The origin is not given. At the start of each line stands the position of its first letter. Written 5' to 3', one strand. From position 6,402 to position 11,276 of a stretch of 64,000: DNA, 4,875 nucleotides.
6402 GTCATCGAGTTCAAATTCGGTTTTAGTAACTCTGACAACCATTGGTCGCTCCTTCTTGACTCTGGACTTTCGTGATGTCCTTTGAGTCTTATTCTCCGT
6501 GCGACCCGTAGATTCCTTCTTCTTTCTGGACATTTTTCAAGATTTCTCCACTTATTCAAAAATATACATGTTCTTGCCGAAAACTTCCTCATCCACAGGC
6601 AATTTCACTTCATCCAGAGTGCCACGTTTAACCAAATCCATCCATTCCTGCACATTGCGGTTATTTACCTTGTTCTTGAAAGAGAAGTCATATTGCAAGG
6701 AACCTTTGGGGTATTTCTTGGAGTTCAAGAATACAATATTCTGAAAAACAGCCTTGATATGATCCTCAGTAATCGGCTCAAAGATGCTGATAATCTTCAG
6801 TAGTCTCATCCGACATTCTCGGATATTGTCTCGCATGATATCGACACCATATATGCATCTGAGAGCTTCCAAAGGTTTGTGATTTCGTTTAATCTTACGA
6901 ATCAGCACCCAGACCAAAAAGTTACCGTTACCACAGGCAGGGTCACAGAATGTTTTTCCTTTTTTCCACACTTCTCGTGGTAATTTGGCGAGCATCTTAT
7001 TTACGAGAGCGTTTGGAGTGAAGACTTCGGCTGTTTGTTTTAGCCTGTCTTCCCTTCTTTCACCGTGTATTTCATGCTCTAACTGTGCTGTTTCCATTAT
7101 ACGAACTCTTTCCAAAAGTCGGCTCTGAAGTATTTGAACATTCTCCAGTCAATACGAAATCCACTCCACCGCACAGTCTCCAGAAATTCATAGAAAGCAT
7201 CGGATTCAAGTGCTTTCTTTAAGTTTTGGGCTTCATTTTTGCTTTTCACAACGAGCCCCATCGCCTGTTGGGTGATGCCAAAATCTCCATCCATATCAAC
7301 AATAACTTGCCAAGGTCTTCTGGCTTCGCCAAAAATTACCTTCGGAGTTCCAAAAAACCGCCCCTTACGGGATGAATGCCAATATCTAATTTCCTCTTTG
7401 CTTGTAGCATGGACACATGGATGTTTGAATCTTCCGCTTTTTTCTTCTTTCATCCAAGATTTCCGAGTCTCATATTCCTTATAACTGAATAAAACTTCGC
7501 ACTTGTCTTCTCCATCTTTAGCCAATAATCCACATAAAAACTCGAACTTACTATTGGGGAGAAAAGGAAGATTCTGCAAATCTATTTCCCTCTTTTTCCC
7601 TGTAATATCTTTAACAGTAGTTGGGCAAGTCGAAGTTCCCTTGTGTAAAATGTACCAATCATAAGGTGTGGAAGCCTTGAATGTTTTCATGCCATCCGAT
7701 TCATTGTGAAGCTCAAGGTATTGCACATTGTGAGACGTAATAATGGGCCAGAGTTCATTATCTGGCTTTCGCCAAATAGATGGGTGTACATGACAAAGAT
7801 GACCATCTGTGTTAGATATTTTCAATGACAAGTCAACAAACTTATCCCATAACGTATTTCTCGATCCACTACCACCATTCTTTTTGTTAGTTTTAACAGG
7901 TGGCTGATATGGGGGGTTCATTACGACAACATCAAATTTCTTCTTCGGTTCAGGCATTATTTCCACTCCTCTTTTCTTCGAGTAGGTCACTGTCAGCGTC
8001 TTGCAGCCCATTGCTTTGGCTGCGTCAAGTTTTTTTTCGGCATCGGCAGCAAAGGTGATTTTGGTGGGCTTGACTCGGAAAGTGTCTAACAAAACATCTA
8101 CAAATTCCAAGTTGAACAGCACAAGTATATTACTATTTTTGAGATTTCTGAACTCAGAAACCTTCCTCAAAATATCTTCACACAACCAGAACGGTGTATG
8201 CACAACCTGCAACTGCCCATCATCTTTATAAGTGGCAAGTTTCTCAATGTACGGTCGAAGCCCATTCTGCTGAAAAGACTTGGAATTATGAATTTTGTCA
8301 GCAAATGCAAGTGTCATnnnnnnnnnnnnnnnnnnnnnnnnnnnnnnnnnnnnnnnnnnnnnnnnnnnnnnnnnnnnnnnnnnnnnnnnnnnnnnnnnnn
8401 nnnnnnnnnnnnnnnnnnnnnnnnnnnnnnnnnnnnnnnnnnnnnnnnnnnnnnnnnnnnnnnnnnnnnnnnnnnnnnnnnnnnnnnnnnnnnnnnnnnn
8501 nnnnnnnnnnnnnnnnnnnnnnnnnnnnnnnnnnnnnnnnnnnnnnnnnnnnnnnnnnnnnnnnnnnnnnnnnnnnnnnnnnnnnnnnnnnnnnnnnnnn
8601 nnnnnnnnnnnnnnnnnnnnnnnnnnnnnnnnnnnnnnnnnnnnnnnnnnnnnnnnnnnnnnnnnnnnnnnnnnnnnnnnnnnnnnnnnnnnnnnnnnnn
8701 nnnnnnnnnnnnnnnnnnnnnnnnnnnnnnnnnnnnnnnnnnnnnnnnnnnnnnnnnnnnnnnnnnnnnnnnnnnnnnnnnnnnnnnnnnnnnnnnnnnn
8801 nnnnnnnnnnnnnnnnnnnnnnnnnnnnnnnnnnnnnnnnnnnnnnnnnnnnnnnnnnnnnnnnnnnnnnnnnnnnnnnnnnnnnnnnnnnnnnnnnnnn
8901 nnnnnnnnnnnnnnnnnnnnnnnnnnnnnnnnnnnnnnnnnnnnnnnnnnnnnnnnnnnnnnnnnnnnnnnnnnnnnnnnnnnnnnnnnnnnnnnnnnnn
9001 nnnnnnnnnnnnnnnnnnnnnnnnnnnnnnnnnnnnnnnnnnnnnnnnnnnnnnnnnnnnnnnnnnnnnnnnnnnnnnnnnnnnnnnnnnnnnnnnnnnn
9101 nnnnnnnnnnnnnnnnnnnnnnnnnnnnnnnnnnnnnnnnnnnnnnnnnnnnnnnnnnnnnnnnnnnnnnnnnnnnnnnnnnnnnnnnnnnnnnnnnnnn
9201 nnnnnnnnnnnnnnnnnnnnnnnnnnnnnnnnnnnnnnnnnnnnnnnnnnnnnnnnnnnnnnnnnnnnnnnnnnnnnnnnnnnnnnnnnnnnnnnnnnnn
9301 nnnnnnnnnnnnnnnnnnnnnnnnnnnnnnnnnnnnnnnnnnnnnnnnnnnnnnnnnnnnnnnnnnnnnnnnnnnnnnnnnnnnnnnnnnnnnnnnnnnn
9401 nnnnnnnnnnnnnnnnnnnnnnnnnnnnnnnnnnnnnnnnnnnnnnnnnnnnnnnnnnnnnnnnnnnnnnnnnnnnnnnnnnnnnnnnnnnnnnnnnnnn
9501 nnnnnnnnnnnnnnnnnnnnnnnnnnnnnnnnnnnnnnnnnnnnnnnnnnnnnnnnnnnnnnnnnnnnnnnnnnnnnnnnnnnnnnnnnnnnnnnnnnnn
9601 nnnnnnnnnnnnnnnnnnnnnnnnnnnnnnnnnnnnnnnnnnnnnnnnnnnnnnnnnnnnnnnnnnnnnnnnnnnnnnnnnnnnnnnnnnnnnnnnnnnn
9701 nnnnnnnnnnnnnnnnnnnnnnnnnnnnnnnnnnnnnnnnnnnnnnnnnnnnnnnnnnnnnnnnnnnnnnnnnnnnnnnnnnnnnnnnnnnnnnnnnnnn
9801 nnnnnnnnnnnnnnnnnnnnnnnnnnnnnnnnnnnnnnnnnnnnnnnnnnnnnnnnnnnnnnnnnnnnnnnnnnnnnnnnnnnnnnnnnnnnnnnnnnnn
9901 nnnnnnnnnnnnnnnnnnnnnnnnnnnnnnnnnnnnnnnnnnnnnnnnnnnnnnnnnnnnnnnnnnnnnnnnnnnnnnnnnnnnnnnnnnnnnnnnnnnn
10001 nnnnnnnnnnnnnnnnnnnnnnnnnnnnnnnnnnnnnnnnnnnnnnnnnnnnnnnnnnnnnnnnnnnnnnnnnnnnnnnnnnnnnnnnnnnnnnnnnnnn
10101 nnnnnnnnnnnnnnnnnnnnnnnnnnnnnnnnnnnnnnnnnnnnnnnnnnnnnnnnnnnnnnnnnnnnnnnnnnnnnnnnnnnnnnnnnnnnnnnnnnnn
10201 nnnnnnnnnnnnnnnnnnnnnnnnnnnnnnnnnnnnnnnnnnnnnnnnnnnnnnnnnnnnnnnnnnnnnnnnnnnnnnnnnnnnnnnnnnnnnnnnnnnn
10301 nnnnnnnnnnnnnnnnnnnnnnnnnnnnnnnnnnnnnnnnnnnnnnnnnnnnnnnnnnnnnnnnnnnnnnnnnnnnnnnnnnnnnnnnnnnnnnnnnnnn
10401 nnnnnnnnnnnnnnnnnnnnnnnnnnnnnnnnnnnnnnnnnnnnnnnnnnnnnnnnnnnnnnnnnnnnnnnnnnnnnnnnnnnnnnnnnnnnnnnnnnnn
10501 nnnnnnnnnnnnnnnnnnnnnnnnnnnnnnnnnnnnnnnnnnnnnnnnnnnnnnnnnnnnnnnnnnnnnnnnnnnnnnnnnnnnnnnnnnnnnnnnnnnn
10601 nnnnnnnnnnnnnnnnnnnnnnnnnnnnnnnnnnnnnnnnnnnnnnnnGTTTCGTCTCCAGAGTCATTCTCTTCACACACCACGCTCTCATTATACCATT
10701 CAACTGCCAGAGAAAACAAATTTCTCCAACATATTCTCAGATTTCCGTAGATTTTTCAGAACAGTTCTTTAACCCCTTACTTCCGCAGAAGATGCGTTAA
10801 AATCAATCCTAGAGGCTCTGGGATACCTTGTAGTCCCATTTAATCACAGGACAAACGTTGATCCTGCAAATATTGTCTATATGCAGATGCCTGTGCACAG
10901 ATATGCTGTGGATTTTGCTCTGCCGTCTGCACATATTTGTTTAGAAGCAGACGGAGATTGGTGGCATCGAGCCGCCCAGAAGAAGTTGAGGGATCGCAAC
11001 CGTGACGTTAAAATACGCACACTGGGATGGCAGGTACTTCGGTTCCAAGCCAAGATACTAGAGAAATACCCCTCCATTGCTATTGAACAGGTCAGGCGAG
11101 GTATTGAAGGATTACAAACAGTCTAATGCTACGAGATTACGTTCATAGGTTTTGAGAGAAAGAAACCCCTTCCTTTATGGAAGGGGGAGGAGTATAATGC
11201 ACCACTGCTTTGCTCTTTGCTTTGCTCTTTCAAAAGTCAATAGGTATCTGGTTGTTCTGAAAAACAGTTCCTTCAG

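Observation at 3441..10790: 7.3-kb cargo-carrying IS607 transposon with exactly reconstructable ends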

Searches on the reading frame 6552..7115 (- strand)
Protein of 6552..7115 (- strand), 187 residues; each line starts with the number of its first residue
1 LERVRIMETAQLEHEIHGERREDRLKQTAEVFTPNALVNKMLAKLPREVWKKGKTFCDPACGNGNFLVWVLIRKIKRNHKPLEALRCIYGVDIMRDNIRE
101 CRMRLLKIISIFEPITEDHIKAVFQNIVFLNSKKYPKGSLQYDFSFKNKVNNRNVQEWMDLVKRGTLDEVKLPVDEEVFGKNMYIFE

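Call 4: search_protein_families(library=pfam, proteins=[window:6552-7115:-], max_evalue=0.01)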
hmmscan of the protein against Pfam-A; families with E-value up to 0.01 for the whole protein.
window:6552-7115:- (187 aa): 3 families
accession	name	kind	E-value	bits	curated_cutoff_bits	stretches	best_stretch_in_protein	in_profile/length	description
PF02384.22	N6_Mtase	-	1.1e-06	28.6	20.4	1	26-106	23-98/311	N-6 DNA Methylase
PF20473.4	MmeI_Mtase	-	0.0024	17.5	27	1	54-69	21-36/259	MmeI, DNA-methyltransferase domain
PF13847.12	Methyltransf_31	-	0.0062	16.7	27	1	51-104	2-47/145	Methyltransferase domain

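Call 22: search_protein_families(library=padloc, proteins=[window:6552-7115:-], max_evalue=0.01)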
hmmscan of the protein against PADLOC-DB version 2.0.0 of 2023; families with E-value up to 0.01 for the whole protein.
window:6552-7115:- (187 aa): 15 families
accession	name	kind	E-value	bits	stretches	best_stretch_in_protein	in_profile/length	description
PDLC03335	MTase_II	-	1.3e-10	38.6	1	21-134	72-183/607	Type II methyltransferase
PDLC04134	mad2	-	1.1e-09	35.7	1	26-107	268-335/492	mads_2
PDLC03356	MTase_II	-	4.2e-09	33.8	1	31-114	113-187/545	Type II methyltransferase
PDLC03348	MTase_II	-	6.6e-06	22.9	1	23-134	215-338/727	Type II methyltransferase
PDLC03338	MTase_II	-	1.6e-05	21.8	1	26-78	127-180/604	Type II methyltransferase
PDLC03226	MTase_II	-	4e-05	20.4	1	24-123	12-112/579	Type II methyltransferase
PDLC03318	MTase_II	-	0.00044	16.7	1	23-150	337-476/723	Type II methyltransferase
PDLC03026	MTase_I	-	0.00068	16.9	1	29-105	143-225/487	Type I methyltransferase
PDLC03598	REase_MTase_IIG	-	0.00069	15.6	1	54-69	362-377/912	Type IIG restriction enzyme-methyltransferase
PDLC03035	MTase_I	-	0.00094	15.8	1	27-106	173-247/653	Type I methyltransferase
PDLC03021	MTase_I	-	0.001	16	1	27-79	162-210/491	Type I methyltransferase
PDLC03630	REase_MTase_IIG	-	0.0017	14.2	1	30-78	372-430/1100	Type IIG restriction enzyme-methyltransferase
PDLC03025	MTase_I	-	0.0026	14.5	1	28-77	161-207/569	Type I methyltransferase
PDLC03018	MTase_I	-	0.0026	14.2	1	30-69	308-344/749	Type I methyltransferase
PDLC03311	MTase_II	-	0.006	13.3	0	15-71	6-60/464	Type II methyltransferase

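Call 23: search_protein_families(library=ncbifam, proteins=[window:6552-7115:-], max_evalue=0.01)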
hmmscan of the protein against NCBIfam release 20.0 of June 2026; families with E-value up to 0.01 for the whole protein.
window:6552-7115:- (187 aa): 2 families
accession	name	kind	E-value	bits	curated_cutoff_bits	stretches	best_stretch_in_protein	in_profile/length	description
TIGR02987.1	met_A_Alw26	exception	2.1e-05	23.4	353.5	1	28-109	3-87/523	Alw26I/Eco31I/Esp3I family type II restriction adenine-specific DNA-methyltransferase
NF047738.1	antiphage_MADS2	equivalog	0.00073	17.9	720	1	30-78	312-357/654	methylation-associated defense system DNA methyltransferase MAD2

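Call 24: search_protein_families(library=phrogs, proteins=[window:6552-7115:-], max_evalue=0.001)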
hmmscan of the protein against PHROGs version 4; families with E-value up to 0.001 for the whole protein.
window:6552-7115:- (187 aa): 4 families
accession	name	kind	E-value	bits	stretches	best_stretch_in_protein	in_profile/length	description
phrog_21201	-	other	7.9e-22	78.7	1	21-132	14-120/156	DNA methyltransferase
phrog_11371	-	unknown function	1.8e-19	71.1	1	18-115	279-372/383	-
phrog_4376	-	unknown function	7.7e-14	53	1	19-104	15-101/134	-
phrog_2713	-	unknown function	1.6e-06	28.4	1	22-105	185-263/520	-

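Call 64: search_solved_structures(query=window:6552-7115:-, max_evalue=0.01)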
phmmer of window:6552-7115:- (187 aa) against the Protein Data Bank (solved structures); distinct sequences matched with E-value up to 0.01: 6.
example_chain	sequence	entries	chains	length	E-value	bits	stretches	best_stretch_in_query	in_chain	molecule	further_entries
2okc_A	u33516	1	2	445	0.00094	22.1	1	20-70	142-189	Type I restriction enzyme StySJI M protein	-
6j1f_B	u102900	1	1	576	0.0088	18.9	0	8-73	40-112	Hydrogenase regulation HoxX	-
6j0p_A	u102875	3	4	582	0.0089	18.9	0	8-73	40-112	Hydrogenase regulation HoxX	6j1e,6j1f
6j1i_A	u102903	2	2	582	0.0089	18.9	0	8-73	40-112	Hydrogenase regulation HoxX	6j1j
6j1g_A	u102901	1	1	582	0.0094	18.8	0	8-73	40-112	Hydrogenase regulation HoxX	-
6j1h_A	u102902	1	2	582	0.0095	18.8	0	8-73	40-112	Hydrogenase regulation HoxX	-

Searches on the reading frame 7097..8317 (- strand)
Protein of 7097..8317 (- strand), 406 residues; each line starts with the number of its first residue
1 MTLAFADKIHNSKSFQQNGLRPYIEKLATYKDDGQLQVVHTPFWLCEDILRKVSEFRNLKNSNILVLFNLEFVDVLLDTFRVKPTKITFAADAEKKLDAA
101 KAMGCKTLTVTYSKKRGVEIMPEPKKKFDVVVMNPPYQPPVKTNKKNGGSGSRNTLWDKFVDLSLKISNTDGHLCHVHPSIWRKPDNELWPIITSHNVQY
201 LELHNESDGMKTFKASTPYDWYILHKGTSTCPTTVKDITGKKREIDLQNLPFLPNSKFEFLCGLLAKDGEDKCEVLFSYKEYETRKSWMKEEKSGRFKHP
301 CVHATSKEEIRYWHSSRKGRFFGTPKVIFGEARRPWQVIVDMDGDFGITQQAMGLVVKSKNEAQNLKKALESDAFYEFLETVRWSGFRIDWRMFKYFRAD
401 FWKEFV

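Call 4: search_protein_families(library=pfam, proteins=[window:7097-8317:-], max_evalue=0.01)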
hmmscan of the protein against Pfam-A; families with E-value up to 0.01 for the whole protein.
window:7097-8317:- (406 aa): 1 family
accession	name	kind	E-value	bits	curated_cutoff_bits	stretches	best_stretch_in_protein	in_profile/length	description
PF07669.17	Eco57I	-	2.9e-09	37.7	25.3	1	121-184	69-140/171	Eco57I restriction-modification methylase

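Call 22: search_protein_families(library=padloc, proteins=[window:7097-8317:-], max_evalue=0.01)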
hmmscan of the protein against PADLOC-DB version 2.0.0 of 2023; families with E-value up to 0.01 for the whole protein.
window:7097-8317:- (406 aa): 3 families
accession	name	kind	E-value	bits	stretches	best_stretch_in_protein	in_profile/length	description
PDLC02527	PglX|PglXI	-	0.0013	14.6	1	115-177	544-609/1332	PglX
PDLC04134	mad2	-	0.0018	15.2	1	110-183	341-401/492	mads_2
PDLC03338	MTase_II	-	0.0026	14.6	1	64-180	188-302/604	Type II methyltransferase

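Call 23: search_protein_families(library=ncbifam, proteins=[window:7097-8317:-], max_evalue=0.01)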
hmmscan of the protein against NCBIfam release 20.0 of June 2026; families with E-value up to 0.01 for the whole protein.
window:7097-8317:- (406 aa): 3 families
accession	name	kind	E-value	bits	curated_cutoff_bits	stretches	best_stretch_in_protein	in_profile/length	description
TIGR02987.1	met_A_Alw26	exception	0.0021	16.8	353.5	0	55-147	55-131/523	Alw26I/Eco31I/Esp3I family type II restriction adenine-specific DNA-methyltransferase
NF009695.0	PRK13222.1-2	equivalog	0.0023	17.4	225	1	76-121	159-204/226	phosphoglycolate phosphatase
NF009694.0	PRK13222.1-1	equivalog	0.0091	15.3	415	0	77-120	177-220/252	phosphoglycolate phosphatase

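Call 24: search_protein_families(library=phrogs, proteins=[window:7097-8317:-], max_evalue=0.001)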
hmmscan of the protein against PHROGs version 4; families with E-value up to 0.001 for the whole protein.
window:7097-8317:- (406 aa): 3 families
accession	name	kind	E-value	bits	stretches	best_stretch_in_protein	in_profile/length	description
phrog_3689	-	other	2.8e-19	70.4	1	83-384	25-314/348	DNA methyltransferase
phrog_14586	-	unknown function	1.7e-05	25.5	1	126-182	3-58/248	-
phrog_9133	-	unknown function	9.5e-05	21.4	1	110-187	801-864/1259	-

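Call 63: search_solved_structures(query=window:7097-8317:-, max_evalue=0.01)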
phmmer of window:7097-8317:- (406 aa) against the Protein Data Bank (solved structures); distinct sequences matched with E-value up to 0.01: 0.

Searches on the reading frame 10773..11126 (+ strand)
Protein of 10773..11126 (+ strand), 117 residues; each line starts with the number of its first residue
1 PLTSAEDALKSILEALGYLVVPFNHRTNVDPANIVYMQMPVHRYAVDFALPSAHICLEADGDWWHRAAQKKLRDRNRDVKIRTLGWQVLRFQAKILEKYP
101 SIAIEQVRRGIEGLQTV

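Call 9: search_protein_families(library=pfam, proteins=[window:10773-11126:+], max_evalue=0.01)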
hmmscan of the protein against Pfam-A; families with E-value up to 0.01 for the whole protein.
window:10773-11126:+ (117 aa): 2 families
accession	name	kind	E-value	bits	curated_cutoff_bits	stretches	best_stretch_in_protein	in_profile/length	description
PF04480.18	DUF559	-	1.1e-11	45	20.6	1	38-108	38-105/109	Protein of unknown function (DUF559)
PF18741.7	MTES_1575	-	5e-08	33.4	38.2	1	36-108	17-93/96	REase_MTES_1575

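Call 10: find_related_loci(query=window:10773-11126:+, collection=viral_contigs, flank=6000)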
Query window:10773-11126:+ (117 aa) in viral_contigs; peptide patterns used: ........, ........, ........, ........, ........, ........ (x = any residue, [..] = any of these).
40 stretches matched a pattern, but none encodes a relative of the query by tblastn (E <= 1e-3).
